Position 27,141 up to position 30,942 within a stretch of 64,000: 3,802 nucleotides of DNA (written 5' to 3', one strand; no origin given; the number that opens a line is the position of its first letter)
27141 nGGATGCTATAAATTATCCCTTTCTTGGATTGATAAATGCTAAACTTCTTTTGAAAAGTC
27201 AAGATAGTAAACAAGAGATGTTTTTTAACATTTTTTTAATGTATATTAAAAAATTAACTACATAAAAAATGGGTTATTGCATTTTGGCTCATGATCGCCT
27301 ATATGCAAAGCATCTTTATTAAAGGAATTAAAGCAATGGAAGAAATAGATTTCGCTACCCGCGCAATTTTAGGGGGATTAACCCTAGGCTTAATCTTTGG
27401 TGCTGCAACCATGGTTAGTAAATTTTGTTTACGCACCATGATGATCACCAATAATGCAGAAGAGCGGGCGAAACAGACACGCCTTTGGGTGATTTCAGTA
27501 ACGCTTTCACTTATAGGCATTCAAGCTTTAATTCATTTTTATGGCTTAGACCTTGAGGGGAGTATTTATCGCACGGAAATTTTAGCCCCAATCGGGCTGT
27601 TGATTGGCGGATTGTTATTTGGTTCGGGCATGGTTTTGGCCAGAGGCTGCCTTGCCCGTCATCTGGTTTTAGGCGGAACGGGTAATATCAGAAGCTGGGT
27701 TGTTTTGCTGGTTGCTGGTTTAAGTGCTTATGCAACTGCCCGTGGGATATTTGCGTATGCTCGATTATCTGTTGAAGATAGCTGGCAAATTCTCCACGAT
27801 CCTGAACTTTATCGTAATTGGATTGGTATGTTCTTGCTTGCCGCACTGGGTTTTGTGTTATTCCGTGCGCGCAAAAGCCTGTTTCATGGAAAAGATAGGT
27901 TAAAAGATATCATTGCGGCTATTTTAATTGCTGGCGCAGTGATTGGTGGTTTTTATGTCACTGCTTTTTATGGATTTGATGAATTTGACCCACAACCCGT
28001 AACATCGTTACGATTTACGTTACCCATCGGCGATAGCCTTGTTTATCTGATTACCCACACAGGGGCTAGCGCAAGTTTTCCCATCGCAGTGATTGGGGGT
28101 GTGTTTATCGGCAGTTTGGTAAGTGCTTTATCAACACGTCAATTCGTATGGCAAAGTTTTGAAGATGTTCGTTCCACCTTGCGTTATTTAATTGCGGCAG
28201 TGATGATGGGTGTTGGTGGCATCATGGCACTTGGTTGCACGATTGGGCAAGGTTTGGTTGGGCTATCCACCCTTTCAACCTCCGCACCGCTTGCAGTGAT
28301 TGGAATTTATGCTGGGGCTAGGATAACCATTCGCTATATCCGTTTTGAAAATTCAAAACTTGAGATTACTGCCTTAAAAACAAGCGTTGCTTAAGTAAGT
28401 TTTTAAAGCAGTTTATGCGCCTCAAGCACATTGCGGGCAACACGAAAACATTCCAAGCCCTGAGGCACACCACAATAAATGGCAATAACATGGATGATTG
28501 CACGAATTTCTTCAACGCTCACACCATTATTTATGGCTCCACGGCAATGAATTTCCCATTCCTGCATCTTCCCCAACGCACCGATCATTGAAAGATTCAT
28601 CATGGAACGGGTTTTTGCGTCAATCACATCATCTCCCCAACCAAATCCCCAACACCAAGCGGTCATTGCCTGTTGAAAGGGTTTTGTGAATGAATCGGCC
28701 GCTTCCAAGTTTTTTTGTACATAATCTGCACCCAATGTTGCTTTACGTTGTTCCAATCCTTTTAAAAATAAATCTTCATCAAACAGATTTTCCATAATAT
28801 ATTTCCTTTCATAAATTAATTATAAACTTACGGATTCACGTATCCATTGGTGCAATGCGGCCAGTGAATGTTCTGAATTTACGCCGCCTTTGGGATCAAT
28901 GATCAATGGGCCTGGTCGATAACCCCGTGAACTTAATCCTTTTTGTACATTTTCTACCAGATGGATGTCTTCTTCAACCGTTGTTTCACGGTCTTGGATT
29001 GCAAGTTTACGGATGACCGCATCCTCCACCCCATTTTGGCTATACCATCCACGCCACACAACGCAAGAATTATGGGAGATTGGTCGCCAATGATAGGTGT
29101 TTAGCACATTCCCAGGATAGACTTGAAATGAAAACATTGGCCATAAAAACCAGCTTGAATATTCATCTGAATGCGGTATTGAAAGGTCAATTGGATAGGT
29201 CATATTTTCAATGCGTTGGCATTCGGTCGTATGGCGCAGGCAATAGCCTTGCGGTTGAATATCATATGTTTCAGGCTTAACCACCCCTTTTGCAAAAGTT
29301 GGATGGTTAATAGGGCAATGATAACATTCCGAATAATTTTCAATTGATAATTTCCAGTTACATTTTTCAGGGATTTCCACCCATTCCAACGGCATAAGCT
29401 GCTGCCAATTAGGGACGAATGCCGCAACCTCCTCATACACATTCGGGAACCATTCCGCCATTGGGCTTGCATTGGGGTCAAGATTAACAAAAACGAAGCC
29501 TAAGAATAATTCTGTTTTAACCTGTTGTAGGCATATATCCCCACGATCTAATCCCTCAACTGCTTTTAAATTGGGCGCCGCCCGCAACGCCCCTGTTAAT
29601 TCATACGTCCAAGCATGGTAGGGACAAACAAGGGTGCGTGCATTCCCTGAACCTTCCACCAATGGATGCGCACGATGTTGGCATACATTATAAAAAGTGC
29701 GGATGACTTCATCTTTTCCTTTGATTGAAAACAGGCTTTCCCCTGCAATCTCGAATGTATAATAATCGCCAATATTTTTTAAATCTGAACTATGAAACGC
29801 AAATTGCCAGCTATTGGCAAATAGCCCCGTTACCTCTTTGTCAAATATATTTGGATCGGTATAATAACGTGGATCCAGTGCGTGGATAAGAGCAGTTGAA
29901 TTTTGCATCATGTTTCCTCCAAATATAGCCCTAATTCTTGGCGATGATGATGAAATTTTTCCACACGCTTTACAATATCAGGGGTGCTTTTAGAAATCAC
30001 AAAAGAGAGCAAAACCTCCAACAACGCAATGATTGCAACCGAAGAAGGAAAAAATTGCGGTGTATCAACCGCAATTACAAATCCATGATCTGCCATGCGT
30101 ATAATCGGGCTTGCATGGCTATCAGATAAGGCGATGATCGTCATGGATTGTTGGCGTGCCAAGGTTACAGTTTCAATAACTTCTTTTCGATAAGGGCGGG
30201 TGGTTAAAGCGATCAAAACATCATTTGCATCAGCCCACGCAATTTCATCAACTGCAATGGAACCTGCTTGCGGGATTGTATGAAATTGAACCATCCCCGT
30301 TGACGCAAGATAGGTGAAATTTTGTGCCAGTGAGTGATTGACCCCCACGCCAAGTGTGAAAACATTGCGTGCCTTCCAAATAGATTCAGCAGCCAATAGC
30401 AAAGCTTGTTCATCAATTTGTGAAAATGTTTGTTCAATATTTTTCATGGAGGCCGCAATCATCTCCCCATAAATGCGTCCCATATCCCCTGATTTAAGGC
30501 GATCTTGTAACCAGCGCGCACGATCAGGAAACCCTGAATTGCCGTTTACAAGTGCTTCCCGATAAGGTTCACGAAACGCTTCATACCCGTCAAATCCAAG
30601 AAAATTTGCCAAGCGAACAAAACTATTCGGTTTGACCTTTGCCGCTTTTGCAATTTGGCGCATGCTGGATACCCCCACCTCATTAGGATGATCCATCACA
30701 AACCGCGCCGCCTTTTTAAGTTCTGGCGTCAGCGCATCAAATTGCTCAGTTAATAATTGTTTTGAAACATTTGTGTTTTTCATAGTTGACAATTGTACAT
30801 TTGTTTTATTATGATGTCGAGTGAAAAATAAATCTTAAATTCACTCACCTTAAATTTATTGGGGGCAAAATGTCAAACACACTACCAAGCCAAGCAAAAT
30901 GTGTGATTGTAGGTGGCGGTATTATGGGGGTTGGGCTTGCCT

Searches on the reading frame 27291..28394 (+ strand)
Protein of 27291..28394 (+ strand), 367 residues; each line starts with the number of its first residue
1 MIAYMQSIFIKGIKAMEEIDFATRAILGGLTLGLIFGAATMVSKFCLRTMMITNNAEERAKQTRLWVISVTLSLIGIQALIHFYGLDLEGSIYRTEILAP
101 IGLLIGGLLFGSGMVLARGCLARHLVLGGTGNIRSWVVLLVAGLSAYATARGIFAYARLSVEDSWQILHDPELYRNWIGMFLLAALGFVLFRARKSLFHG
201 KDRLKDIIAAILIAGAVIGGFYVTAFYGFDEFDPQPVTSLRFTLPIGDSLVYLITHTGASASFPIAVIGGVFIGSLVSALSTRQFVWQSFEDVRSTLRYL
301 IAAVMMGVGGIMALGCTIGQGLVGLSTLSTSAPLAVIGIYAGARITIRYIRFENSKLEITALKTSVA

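Call 53: search_protein_families(library=pfam, proteins=[window:27291-28394:+], max_evalue=0.00001)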
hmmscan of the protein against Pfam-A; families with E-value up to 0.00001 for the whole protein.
window:27291-28394:+ (367 aa): 1 family
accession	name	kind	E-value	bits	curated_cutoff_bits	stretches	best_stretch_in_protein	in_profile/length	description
PF04143.19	Sulf_transp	-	1.7e-48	166.2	27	1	43-343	2-308/310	Sulphur transport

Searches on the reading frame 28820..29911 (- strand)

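Call 53: search_protein_families(library=pfam, proteins=[window:28820-29911:-], max_evalue=0.00001)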
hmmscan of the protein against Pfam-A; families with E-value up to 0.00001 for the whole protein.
window:28820-29911:- (363 aa): 2 families
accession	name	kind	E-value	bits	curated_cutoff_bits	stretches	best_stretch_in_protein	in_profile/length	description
PF00848.25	Ring_hydroxyl_A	-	2.7e-28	99.8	24.9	1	175-361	7-206/208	Ring hydroxylating alpha subunit (catalytic domain)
PF00355.32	Rieske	-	4e-18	65.6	20.3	1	34-119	1-85/88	Rieske [2Fe-2S] domain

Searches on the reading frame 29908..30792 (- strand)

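Call 53: search_protein_families(library=pfam, proteins=[window:29908-30792:-], max_evalue=0.00001)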
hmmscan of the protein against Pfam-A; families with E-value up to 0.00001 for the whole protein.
window:29908-30792:- (294 aa): 3 families
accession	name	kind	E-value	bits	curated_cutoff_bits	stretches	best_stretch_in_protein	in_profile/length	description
PF01380.27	SIS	-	2.7e-16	60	25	1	138-262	2-129/131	SIS domain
PF01418.23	HTH_6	-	2.1e-08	34.5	28.3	1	14-74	7-67/77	Helix-turn-helix domain, rpiR family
PF13580.11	SIS_2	-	1.1e-06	29.1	27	0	108-175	2-68/138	SIS domain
